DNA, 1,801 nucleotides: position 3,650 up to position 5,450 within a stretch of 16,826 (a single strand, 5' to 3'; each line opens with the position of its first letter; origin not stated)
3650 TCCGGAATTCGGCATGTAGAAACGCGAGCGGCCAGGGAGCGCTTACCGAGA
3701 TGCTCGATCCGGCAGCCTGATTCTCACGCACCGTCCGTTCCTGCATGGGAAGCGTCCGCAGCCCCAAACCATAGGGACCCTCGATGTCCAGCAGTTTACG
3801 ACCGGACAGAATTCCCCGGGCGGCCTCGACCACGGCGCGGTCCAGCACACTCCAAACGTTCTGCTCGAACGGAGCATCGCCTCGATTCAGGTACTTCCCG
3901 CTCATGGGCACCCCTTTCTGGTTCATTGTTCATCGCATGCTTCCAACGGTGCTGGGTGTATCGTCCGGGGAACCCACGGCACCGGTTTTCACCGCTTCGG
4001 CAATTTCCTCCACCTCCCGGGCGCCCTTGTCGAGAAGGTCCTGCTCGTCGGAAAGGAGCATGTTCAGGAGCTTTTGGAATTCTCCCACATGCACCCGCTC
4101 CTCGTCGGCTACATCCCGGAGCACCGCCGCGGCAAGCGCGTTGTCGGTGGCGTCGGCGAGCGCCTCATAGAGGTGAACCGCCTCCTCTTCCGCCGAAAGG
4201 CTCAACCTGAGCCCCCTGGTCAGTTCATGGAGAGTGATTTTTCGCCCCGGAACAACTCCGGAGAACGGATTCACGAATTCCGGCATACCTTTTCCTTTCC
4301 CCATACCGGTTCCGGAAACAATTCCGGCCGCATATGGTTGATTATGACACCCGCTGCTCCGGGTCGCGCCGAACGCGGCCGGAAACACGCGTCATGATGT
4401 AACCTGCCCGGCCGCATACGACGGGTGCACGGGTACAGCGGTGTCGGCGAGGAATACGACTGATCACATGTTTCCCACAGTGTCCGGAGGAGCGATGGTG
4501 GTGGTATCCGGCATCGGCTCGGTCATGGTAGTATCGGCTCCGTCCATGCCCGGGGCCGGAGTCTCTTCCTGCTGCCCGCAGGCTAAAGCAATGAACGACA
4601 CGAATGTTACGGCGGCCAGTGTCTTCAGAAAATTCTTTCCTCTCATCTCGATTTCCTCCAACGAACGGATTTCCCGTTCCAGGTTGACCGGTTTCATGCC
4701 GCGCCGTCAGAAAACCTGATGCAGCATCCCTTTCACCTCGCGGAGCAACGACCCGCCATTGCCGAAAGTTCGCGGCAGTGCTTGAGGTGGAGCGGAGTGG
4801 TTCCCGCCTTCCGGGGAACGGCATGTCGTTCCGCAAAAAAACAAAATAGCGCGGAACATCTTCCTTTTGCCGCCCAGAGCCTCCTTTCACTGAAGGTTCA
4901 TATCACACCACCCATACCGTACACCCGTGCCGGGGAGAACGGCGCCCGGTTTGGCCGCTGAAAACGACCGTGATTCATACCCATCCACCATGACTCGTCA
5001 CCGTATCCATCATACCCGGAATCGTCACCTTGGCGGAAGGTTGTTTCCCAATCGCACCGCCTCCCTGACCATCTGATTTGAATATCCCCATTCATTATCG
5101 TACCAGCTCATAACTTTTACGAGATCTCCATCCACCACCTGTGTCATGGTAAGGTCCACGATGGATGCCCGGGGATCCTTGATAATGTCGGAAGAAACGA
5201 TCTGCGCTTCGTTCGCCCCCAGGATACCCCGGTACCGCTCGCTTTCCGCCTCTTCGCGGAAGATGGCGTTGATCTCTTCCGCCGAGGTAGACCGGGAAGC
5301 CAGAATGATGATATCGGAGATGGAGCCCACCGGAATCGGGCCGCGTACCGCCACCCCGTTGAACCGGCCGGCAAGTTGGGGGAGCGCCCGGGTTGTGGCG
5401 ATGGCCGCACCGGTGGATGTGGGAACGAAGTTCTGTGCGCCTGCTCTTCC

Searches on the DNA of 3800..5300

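Call 23: search_rna_families(source=window, threshold=evalue, start=3800, end=5300, max_evalue=1)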
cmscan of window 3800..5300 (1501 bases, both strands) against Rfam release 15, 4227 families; matches with E-value up to 1: 1.
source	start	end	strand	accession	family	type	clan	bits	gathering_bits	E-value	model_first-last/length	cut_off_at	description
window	4351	4432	-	RF00874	mir-BART12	Gene; miRNA;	-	20.3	70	0.64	1-84/84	no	mir-BART12 microRNA precursor family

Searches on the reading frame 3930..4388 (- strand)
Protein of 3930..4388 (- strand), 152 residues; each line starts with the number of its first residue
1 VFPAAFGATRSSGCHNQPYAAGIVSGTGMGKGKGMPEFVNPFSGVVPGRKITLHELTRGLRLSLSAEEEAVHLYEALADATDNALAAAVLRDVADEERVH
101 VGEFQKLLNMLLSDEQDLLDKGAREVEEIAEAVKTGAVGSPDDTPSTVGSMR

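Call 5: search_protein_families(library=pfam, proteins=[window:3930-4388:-], max_evalue=0.01)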
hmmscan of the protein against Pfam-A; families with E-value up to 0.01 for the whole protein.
window:3930-4388:- (152 aa): 1 family
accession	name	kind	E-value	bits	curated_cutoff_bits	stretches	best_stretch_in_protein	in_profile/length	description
PF02915.23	Rubrerythrin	-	5.7e-07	30.4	22.8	1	60-123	3-69/137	Rubrerythrin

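Call 6: search_protein_families(library=ncbifam, proteins=[window:3930-4388:-], max_evalue=0.01)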
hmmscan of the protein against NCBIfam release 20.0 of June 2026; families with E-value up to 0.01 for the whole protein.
window:3930-4388:- (152 aa): 3 families
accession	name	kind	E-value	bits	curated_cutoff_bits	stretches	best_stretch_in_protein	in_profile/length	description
NF058679.1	EncB_fam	subfamily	8.1e-29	100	90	1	35-151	1-117/117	encapsulin nanocompartment ferritin-likeEncB family encapsulin nanocompartment ferritin-like cargo protein cargo protein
TIGR04535.1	ferrit_encaps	subfamily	2.3e-17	63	125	1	38-151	1-113/114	encapsulin-associated ferritin-like protein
NF058678.1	EncB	exception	0.00024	21.3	210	1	60-145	15-99/160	encapsulin nanocompartment ferritin-like cargo protein EncB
